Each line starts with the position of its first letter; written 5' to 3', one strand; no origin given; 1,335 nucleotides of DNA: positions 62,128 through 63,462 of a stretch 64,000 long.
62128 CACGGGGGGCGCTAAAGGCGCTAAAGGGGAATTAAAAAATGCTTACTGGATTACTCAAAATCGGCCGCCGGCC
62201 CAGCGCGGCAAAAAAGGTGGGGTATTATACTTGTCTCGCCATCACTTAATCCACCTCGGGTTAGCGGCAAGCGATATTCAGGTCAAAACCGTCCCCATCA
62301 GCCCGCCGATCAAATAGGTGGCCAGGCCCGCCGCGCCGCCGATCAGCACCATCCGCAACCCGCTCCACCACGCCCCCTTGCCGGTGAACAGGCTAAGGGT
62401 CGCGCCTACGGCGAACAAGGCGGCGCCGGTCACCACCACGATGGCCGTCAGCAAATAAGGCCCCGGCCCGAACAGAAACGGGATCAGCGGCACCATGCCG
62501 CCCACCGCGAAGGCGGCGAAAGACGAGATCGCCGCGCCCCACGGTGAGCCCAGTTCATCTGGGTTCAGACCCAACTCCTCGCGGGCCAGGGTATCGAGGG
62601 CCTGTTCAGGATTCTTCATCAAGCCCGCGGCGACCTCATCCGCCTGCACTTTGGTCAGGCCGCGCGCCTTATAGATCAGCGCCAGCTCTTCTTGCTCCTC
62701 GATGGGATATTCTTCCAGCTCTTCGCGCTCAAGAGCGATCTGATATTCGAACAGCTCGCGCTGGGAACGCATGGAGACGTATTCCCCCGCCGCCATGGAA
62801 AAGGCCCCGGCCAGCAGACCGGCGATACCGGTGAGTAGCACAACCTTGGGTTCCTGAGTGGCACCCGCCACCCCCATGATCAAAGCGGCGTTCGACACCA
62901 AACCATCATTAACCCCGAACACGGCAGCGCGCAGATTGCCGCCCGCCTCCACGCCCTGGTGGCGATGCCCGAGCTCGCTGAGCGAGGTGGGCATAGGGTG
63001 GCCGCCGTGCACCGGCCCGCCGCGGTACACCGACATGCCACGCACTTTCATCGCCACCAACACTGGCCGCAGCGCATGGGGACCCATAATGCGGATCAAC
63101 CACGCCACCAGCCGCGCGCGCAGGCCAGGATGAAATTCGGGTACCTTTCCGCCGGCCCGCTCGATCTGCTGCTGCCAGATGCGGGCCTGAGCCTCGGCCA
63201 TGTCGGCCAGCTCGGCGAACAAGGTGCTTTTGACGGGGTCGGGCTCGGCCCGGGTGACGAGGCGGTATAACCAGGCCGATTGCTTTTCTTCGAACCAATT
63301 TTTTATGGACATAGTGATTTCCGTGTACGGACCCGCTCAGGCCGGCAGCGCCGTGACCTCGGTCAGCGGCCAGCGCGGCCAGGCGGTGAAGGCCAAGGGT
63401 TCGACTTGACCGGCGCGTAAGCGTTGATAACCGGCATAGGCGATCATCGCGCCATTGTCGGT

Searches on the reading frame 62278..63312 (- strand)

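Call 55: search_protein_families(library=pfam, proteins=[window:62278-63312:-], max_evalue=0.00001)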
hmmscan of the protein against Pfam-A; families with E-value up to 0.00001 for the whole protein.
window:62278-63312:- (344 aa): 1 family
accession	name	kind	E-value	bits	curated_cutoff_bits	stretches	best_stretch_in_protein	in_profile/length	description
PF01988.24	VIT1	-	9.5e-74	248.2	28.1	1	127-336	1-213/214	VIT family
